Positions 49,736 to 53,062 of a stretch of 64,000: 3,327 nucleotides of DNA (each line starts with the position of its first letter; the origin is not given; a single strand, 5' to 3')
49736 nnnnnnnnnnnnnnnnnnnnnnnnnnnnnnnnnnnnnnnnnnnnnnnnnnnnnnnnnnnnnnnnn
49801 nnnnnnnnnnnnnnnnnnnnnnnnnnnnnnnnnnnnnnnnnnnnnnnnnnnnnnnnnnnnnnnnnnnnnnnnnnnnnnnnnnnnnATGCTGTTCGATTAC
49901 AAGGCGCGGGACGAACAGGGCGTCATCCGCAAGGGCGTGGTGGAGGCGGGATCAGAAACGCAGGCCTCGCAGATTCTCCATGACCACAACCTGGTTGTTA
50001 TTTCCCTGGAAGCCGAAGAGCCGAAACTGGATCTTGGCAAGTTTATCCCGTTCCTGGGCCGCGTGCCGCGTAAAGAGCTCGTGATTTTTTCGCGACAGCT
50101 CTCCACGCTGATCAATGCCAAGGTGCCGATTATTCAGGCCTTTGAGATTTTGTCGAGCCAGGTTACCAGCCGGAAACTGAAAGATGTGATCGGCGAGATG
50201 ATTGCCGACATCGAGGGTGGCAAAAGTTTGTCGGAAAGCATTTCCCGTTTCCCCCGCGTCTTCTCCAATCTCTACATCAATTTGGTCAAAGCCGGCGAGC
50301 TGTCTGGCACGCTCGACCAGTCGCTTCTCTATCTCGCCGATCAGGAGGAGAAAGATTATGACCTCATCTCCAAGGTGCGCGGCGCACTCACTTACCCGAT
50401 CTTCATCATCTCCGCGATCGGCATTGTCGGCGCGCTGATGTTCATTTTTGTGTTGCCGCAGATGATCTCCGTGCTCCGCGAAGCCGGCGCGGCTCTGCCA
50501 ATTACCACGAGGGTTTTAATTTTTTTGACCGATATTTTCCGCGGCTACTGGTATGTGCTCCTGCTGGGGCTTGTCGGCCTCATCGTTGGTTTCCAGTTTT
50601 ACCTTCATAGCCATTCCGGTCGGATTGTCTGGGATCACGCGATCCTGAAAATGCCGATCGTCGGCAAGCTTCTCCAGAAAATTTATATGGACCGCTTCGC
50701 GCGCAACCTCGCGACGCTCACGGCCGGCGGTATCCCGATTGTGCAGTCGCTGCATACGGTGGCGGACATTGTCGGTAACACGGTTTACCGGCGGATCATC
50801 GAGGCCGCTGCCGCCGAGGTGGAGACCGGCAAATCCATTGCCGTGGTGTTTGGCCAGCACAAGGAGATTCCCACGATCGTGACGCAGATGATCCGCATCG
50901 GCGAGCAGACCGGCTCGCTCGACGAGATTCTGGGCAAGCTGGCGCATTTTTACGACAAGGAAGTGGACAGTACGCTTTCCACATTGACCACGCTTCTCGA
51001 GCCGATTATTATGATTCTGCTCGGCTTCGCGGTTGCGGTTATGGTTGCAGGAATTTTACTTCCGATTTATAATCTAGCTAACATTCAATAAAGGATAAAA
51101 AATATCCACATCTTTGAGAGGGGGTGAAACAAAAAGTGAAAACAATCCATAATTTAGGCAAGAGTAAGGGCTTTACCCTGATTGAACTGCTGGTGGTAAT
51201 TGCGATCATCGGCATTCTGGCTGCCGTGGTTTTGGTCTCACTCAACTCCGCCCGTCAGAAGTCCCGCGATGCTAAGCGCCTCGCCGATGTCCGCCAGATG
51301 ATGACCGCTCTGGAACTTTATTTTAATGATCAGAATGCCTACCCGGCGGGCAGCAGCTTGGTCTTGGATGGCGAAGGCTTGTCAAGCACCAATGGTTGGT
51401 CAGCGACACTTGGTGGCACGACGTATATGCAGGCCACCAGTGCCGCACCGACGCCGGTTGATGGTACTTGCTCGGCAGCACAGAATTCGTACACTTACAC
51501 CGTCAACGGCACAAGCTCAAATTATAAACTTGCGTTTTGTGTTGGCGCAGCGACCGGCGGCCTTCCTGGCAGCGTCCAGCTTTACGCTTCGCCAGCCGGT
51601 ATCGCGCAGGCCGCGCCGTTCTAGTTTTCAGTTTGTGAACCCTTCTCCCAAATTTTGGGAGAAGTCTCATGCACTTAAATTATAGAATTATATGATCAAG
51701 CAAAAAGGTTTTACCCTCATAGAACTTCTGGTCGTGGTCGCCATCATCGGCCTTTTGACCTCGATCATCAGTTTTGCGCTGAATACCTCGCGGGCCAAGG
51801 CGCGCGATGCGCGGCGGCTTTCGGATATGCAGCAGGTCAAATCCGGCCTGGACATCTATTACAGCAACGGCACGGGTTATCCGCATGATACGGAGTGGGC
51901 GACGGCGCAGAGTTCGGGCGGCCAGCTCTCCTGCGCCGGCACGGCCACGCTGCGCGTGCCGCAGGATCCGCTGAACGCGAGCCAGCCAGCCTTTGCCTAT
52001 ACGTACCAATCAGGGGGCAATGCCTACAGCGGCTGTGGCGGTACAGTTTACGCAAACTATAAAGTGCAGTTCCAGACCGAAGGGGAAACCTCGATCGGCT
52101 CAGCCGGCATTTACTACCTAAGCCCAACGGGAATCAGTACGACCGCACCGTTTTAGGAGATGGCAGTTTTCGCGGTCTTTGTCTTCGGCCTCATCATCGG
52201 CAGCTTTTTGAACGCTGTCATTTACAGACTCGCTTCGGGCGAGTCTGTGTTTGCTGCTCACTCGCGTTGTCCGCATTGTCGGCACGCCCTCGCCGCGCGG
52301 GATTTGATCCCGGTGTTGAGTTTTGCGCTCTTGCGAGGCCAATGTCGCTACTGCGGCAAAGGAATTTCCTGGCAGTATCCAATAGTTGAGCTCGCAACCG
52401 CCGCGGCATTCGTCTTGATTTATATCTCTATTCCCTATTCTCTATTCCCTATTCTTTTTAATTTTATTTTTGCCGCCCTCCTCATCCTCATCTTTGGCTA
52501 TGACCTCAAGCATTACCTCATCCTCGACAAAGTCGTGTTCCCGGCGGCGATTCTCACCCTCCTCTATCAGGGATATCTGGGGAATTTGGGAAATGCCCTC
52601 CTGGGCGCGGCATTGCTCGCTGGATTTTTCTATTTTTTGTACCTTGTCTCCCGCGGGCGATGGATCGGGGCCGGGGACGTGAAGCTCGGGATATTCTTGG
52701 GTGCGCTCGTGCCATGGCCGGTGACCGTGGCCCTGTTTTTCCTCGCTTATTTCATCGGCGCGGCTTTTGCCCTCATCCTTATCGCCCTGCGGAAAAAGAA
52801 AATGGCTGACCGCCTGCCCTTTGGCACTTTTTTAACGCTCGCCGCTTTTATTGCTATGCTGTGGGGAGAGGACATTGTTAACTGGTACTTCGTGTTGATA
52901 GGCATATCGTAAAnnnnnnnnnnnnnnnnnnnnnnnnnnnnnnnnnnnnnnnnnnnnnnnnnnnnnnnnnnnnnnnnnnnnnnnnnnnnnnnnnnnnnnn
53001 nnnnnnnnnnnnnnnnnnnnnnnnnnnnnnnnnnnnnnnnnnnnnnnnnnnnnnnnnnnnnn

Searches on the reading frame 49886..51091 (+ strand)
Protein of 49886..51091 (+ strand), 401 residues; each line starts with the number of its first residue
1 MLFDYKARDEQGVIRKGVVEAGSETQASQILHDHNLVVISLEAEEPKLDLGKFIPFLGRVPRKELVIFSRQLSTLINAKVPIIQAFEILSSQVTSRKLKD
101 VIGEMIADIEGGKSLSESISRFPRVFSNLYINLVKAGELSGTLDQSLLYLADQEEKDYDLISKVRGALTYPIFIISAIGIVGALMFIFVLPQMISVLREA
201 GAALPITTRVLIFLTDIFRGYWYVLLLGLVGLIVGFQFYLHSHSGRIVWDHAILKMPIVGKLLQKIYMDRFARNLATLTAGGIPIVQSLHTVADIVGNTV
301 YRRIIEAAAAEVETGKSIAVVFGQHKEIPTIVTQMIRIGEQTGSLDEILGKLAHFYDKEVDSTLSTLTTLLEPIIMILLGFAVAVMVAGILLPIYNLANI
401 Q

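Call 14: search_protein_families(library=pfam, proteins=[window:49886-51091:+], max_evalue=0.00001)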
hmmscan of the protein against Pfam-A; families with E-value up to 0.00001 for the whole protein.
window:49886-51091:+ (401 aa): 1 family
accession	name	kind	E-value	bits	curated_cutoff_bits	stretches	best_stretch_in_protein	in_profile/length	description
PF00482.28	T2SSF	-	1.4e-60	203.2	25.2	2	68-191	1-125/125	Type II secretion system (T2SS), protein F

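Call 19: find_related_loci(query=window:49886-51088:+, collection=genome_contigs, flank=10000)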
Query window:49886-51088:+ (401 aa) in genome_contigs; peptide patterns used: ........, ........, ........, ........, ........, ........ (x = any residue, [..] = any of these).
48 stretches matched a pattern; 24 encode a relative of the query (tblastn E <= 1e-3); 24 distinct loci.
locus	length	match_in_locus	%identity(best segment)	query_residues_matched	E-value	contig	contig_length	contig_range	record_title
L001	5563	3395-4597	70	1-401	0e+0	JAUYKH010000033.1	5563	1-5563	MAG: bacterium isolate C24_metabat.bin.187 C24_k141_386005, whole genome shotgun sequence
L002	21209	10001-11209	45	1-399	3e-121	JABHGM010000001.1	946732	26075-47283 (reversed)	MAG: bacterium isolate SI037_bin203 k141_1573769, whole genome shotgun sequence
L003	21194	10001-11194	44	2-399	6e-118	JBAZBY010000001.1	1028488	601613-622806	MAG: Patescibacteria group bacterium isolate SO_2017_GW1_123 NODE_14_length_1028488_cov_9.115459_OW334_2017, whole genom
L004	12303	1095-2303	45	1-399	9e-118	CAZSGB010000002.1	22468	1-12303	MAG TPA_asm: uncultured Gammaproteobacteria bacterium isolate SRP118108_co4_507 genome assembly, contig: NODE_1627_lengt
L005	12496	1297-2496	44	3-399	2e-116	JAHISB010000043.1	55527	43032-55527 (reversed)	MAG: Patescibacteria group bacterium isolate MM_PC_MetaG.mb.153 MM_PC_MetaG.mb.153_k141_1515581, whole genome shotgun se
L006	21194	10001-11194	44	2-399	7e-116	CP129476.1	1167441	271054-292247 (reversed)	MAG: Patescibacteria group bacterium isolate cMAG.20 chromosome, complete genome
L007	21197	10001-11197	45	1-399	4e-115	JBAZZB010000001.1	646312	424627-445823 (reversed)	MAG: Patescibacteria group bacterium isolate SO_2017_GW1_96 NODE_66_length_646312_cov_1.892521_OW334_2017, whole genome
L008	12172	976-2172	45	1-399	2e-113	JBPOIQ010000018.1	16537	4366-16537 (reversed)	MAG: Minisyncoccota bacterium isolate MAG_380 c_000000562154, whole genome shotgun sequence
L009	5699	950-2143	43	2-399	1e-113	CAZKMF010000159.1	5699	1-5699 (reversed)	MAG TPA_asm: uncultured Gammaproteobacteria bacterium isolate SRP135725_co2_84 genome assembly, contig: k141_3921485, wh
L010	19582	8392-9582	44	2-398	2e-111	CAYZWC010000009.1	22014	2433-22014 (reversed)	MAG TPA_asm: uncultured Gammaproteobacteria bacterium isolate SRP141376_co1_229 genome assembly, contig: NODE_5115_lengt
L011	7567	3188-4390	43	2-399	2e-111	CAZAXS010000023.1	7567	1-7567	MAG TPA_asm: uncultured Gammaproteobacteria bacterium isolate SRP107338_co1_193 genome assembly, contig: NODE_12855_leng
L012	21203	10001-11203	43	3-399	2e-110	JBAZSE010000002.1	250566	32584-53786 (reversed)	MAG: Patescibacteria group bacterium isolate SO_2017_GW1_166 NODE_377_length_250566_cov_1.537492_OW334_2017, whole genom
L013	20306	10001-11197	44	1-399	4e-110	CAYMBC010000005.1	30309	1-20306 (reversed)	MAG TPA_asm: uncultured Gammaproteobacteria bacterium isolate SRP300315_co1_28 genome assembly, contig: NODE_795_length_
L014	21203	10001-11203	43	3-399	9e-109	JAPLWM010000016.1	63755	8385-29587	MAG: Candidatus Komeilibacteria bacterium isolate LacPavin_0419_WC90_MAG_43_13 LacPavin_0419_WC90_scaffold_137245, whole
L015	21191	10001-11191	42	2-399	2e-107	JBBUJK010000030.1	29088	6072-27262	MAG: Patescibacteria group bacterium isolate H41-bin083_1 H41_bin083_1_000000000030, whole genome shotgun sequence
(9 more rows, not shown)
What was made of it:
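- Taxon: call 19.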

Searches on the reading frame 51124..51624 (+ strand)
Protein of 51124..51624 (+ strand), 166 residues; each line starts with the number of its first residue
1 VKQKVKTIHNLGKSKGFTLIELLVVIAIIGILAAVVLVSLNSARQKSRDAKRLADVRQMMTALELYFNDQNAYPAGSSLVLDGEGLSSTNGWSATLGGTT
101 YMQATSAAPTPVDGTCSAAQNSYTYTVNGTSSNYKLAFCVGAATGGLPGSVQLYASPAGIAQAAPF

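Call 43: search_protein_families(library=pfam, proteins=[window:51124-51624:+], max_evalue=0.0001)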
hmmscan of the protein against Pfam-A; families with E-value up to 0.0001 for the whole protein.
window:51124-51624:+ (166 aa): 1 family
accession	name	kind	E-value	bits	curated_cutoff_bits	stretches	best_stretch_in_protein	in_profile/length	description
PF07963.17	N_methyl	-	2.8e-09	36.6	21.2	1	13-37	3-27/27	Prokaryotic N-terminal methylation motif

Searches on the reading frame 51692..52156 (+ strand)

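Call 43: search_protein_families(library=pfam, proteins=[window:51692-52156:+], max_evalue=0.0001)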
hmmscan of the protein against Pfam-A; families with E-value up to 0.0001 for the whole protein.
window:51692-52156:+ (154 aa): 1 family
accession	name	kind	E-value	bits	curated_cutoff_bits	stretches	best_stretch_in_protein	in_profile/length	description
PF07963.17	N_methyl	-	5.5e-09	35.7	21.2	1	2-26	2-26/27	Prokaryotic N-terminal methylation motif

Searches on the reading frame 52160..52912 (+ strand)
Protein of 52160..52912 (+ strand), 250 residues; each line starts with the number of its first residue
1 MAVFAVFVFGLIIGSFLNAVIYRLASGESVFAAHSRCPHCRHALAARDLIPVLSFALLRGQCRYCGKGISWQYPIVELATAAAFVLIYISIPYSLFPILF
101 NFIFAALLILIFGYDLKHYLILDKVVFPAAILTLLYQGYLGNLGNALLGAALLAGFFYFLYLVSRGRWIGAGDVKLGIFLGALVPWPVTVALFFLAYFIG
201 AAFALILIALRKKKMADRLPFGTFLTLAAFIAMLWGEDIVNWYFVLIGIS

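Call 43: search_protein_families(library=pfam, proteins=[window:52160-52912:+], max_evalue=0.0001)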
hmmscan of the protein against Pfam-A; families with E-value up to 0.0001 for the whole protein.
window:52160-52912:+ (250 aa): 2 families
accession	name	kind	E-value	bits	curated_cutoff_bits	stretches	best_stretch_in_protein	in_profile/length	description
PF06750.18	A24_N_bact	-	6.7e-33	113.1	23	1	8-90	1-83/84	Bacterial Peptidase A24 N-terminal domain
PF01478.23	Peptidase_A24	-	3.9e-14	53.4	26.5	1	102-205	1-104/104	Type IV leader peptidase family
